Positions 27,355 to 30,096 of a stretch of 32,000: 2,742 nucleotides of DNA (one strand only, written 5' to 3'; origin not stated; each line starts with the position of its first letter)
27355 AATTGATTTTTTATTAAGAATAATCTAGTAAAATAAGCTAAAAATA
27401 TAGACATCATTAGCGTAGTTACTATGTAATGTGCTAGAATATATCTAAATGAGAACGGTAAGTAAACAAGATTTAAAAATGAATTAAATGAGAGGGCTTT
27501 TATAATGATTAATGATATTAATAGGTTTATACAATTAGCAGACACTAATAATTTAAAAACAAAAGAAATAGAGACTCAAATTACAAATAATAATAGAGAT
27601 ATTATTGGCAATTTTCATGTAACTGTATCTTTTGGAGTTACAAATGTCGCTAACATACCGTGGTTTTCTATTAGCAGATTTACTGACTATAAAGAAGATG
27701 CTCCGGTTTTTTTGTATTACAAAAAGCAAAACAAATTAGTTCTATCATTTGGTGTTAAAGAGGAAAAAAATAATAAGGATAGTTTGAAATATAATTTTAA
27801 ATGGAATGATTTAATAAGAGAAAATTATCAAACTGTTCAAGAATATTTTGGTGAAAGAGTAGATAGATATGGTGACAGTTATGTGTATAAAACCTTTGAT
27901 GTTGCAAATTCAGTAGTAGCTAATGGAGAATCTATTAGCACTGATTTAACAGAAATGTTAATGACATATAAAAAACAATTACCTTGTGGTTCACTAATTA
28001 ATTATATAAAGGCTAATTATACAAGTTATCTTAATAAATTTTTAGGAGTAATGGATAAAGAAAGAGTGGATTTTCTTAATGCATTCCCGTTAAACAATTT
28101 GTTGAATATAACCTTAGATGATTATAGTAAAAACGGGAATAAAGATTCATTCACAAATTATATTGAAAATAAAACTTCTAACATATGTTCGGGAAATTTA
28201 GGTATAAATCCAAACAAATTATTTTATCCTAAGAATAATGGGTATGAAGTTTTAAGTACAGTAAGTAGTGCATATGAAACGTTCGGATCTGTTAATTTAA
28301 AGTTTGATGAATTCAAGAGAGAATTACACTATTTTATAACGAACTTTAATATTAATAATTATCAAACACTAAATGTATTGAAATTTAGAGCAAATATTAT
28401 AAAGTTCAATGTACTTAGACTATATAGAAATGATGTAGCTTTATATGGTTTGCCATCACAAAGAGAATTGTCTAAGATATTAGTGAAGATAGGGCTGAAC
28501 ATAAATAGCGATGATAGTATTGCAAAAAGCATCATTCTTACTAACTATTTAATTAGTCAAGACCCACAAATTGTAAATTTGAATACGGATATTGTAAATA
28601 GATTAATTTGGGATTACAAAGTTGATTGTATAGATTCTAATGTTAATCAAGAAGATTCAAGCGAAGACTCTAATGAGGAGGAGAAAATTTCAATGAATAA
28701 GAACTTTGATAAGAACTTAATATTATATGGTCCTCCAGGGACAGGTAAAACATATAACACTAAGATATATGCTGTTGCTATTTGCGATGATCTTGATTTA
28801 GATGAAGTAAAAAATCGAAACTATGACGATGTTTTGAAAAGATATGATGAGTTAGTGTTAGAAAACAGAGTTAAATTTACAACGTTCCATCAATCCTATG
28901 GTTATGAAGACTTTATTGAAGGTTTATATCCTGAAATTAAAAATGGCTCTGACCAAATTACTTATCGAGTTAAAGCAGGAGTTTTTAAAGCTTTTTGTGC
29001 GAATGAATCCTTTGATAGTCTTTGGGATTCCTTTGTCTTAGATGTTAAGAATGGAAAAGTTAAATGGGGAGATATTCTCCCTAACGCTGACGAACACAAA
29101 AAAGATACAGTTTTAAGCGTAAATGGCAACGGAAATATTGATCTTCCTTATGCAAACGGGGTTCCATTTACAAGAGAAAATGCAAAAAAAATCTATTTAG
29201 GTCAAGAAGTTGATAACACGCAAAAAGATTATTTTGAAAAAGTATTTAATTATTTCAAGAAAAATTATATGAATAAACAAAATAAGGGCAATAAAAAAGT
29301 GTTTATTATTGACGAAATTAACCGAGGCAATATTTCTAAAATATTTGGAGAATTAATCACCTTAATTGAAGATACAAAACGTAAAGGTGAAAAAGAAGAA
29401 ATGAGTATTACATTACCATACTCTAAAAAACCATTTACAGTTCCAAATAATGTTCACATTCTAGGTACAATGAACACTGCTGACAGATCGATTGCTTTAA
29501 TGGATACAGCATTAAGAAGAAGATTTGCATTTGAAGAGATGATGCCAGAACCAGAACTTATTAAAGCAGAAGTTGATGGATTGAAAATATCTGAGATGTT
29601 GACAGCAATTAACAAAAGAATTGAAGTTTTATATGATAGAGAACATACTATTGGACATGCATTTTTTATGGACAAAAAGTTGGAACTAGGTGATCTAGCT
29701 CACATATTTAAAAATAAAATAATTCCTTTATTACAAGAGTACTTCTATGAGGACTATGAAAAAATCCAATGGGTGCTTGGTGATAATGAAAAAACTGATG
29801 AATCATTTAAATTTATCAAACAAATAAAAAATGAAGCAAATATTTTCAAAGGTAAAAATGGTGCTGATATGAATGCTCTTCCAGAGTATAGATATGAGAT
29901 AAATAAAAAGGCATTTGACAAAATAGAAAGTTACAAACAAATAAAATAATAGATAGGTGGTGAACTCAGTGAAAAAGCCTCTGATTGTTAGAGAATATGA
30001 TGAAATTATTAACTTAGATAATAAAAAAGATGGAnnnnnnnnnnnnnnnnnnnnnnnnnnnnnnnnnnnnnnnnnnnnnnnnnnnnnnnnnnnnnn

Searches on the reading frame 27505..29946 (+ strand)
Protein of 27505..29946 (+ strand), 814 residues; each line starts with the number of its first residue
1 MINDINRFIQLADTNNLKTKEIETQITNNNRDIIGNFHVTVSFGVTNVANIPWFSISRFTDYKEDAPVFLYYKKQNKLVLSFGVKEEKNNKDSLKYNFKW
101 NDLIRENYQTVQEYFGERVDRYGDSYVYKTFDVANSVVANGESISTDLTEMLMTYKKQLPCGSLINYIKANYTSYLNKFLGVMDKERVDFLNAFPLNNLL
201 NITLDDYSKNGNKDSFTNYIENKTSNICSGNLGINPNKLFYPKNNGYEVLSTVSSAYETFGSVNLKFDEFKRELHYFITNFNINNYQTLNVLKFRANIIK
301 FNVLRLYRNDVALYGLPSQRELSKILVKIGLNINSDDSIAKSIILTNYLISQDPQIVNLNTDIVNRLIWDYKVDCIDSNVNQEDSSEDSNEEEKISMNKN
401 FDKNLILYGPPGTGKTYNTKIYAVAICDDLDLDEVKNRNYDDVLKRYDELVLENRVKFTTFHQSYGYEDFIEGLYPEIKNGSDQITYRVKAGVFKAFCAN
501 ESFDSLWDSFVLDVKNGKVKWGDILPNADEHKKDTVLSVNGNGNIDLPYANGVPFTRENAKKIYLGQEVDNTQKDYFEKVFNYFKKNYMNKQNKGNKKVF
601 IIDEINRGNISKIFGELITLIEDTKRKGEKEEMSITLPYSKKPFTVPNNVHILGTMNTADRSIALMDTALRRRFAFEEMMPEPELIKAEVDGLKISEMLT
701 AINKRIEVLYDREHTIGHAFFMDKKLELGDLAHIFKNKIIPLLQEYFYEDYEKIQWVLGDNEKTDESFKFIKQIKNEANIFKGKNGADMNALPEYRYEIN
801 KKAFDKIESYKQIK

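Call 83: search_protein_families(library=pfam, proteins=[window:27505-29946:+], max_evalue=0.001)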
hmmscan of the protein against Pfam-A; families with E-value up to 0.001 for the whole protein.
window:27505-29946:+ (814 aa): 2 families
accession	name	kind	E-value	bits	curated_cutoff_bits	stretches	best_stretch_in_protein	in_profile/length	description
PF07728.20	AAA_5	-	2.1e-14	54.1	22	1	593-674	65-139/139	AAA domain (dynein-related subfamily)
PF00004.35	AAA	-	7.6e-07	30.1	21.2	0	586-678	52-127/131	ATPase family associated with various cellular activities (AAA)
